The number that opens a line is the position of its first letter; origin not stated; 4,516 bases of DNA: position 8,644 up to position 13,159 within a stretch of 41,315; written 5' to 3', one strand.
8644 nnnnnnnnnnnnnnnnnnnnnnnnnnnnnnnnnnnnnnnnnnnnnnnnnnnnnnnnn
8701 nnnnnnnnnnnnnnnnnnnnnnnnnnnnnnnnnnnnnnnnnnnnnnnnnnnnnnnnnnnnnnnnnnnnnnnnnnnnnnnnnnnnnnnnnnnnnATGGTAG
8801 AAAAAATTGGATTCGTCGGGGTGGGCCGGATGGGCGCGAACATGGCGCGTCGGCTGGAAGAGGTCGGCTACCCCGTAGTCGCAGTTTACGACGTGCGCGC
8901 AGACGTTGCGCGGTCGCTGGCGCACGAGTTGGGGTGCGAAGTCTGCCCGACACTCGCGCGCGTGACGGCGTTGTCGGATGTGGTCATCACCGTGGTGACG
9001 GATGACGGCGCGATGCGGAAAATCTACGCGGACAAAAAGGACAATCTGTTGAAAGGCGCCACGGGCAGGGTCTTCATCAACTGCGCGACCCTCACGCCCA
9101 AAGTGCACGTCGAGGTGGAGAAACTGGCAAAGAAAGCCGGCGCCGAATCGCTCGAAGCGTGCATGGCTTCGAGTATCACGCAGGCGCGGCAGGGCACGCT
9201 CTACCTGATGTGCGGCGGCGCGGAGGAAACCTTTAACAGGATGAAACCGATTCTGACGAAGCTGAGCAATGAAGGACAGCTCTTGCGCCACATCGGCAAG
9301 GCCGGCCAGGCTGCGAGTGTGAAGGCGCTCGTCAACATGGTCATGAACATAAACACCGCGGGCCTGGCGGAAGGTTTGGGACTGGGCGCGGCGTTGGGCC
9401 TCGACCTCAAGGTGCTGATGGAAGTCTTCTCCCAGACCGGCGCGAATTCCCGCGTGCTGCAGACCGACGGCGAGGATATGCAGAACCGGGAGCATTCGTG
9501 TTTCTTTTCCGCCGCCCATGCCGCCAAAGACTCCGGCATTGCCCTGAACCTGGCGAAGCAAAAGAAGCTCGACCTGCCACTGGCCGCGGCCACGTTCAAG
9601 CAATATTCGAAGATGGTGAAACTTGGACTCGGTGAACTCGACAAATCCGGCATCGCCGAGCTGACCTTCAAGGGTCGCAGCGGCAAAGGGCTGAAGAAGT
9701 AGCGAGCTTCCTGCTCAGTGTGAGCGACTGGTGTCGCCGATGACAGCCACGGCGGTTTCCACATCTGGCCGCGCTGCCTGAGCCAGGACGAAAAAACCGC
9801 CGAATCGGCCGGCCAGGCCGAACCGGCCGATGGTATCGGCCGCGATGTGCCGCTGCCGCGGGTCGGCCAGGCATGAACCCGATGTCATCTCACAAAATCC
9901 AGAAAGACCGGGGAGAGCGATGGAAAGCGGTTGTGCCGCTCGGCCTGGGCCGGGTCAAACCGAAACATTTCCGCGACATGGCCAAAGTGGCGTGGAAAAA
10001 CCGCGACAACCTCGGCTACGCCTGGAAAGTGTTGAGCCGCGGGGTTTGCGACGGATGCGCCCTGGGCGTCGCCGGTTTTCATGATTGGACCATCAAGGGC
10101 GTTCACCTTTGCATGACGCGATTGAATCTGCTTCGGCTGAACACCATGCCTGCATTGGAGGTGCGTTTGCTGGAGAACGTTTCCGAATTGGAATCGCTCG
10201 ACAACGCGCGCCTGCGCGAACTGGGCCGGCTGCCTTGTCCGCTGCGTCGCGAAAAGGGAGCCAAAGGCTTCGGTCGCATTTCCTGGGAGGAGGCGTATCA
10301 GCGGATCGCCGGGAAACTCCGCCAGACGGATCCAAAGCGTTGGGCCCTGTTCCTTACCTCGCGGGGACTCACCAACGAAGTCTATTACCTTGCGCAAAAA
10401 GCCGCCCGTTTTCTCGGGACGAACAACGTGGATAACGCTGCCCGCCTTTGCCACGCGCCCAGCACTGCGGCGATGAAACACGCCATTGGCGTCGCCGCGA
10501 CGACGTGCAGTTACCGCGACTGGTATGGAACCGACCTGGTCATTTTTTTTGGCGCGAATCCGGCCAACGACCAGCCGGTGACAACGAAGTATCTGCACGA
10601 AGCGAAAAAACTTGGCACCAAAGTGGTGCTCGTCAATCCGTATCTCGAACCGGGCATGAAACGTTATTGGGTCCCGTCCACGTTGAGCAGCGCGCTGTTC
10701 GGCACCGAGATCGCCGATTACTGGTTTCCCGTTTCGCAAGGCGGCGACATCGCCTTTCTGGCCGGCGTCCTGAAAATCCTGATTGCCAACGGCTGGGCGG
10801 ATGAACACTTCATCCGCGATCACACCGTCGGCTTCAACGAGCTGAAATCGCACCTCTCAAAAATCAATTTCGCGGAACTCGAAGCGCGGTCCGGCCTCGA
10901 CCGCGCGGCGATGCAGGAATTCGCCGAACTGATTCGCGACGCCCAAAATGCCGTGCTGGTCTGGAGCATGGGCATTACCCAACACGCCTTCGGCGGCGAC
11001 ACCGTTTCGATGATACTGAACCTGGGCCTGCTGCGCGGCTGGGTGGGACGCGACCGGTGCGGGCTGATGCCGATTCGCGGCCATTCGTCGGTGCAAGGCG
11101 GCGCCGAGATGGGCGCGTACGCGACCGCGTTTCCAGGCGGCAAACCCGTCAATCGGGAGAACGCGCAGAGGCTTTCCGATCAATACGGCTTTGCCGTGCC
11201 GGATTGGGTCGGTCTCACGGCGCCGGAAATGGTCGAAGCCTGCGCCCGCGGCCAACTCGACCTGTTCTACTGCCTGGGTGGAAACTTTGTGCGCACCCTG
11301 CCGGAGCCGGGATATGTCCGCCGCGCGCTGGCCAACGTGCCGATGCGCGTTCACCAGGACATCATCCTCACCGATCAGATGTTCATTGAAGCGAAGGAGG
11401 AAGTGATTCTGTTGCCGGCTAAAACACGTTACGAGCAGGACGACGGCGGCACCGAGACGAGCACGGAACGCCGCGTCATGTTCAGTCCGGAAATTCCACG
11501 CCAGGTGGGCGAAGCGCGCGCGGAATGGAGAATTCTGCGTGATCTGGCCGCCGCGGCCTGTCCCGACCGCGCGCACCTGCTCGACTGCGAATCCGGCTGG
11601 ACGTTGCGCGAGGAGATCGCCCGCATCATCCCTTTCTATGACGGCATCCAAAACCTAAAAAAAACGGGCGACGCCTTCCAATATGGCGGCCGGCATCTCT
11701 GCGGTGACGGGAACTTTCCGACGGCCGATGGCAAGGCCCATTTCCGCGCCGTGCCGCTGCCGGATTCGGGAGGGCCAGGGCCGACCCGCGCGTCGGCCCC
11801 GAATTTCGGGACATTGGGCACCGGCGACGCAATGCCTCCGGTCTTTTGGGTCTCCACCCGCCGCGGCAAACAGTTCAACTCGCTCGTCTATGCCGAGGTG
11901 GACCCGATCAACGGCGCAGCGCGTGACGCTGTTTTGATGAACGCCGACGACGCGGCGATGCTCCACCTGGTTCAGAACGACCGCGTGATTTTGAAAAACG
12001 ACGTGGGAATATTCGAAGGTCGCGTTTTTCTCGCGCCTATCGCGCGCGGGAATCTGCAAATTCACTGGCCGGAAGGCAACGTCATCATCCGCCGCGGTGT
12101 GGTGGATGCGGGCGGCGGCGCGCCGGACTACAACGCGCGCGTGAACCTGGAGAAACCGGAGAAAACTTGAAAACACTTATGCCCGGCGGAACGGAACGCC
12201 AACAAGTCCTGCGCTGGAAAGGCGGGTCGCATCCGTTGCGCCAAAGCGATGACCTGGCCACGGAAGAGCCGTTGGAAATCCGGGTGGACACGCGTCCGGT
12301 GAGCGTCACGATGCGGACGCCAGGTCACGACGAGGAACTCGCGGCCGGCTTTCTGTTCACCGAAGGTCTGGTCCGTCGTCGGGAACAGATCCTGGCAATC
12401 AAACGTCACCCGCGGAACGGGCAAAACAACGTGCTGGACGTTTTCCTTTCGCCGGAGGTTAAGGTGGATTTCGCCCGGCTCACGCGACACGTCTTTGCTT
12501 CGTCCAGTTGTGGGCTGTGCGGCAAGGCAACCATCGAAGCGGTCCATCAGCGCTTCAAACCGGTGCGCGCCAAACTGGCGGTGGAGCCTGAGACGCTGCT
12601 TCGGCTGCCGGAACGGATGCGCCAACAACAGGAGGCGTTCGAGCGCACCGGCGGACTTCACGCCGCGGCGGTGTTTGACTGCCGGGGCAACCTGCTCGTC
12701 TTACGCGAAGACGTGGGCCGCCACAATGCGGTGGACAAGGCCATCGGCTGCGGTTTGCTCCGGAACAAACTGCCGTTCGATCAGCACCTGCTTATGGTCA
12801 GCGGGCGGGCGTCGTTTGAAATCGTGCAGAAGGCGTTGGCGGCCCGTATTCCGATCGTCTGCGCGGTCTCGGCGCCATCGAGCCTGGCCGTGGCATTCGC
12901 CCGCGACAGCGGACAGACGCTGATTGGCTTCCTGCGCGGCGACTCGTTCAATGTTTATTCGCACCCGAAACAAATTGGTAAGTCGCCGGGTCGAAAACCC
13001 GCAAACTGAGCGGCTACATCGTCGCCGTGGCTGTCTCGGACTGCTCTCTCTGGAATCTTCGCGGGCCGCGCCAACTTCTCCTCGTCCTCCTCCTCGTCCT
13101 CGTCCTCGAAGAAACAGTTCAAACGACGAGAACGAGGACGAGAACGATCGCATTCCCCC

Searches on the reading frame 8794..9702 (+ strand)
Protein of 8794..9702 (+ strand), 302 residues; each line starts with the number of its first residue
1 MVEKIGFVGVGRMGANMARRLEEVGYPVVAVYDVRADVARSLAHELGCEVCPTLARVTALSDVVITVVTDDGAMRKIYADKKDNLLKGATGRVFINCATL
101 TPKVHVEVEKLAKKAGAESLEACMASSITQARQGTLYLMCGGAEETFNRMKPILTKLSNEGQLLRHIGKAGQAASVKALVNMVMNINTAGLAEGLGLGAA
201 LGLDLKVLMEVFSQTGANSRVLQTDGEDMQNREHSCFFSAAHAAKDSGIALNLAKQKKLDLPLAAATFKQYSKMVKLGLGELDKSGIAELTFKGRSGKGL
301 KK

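Call 20: search_protein_families(library=pfam, proteins=[window:8794-9702:+], max_evalue=0.0001)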
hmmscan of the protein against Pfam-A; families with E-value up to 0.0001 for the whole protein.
window:8794-9702:+ (302 aa): 4 families
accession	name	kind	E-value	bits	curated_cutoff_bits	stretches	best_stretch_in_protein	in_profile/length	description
PF03446.21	NAD_binding_2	-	2.7e-30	106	21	1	4-159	1-154/161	NAD binding domain of 6-phosphogluconate dehydrogenase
PF14833.11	NAD_binding_11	-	8.9e-20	71.6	30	1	171-290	1-121/122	NAD-binding of NADP-dependent 3-hydroxyisobutyrate dehydrogenase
PF02826.25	2-Hacid_dh_C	-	4e-08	33.3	25.1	1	4-98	38-127/178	D-isomer specific 2-hydroxyacid dehydrogenase, NAD binding domain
PF03807.23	F420_oxidored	-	1e-06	29.7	21.6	1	4-68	1-67/94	NADP oxidoreductase coenzyme F420-dependent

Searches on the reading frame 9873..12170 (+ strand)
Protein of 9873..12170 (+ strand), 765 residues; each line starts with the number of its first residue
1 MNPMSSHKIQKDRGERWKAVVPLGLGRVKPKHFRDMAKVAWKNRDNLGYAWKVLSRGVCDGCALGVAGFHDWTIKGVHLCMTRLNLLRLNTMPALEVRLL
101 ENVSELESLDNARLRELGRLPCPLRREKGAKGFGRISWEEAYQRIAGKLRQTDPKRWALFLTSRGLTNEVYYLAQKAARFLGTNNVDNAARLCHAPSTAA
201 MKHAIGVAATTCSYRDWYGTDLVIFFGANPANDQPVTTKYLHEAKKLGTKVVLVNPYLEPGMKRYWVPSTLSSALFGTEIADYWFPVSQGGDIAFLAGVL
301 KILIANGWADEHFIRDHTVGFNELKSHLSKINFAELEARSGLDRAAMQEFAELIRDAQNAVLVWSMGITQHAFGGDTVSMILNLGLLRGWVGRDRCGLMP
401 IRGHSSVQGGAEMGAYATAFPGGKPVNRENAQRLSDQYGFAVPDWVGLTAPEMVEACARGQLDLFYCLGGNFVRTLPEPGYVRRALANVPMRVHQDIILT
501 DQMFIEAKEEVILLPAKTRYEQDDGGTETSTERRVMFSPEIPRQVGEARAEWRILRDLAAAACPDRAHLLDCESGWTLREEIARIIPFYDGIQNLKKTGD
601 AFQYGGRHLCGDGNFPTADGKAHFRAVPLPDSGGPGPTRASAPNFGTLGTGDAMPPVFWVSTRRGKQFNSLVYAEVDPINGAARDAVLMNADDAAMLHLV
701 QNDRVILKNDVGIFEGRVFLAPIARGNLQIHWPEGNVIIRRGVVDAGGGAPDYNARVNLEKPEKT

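Call 19: search_protein_families(library=pfam, proteins=[window:9873-12170:+], max_evalue=0.01)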
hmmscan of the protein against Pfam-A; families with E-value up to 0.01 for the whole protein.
window:9873-12170:+ (765 aa): 2 families
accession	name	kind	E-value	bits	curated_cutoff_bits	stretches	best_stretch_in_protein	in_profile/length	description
PF00384.28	Molybdopterin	-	6.9e-38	131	24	1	119-560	1-352/353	Molybdopterin oxidoreductase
PF01568.27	Molydop_binding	-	4.6e-06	27.1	26.8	1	659-751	3-104/110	Molydopterin dinucleotide binding domain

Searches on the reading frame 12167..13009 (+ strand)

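Call 19: search_protein_families(library=pfam, proteins=[window:12167-13009:+], max_evalue=0.01)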
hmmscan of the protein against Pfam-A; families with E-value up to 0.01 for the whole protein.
window:12167-13009:+ (280 aa): 1 family
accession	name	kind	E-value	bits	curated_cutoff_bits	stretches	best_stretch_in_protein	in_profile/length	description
PF02634.21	FdhD-NarQ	-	1.4e-70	238.1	27.2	1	31-270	1-236/237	FdhD/NarQ family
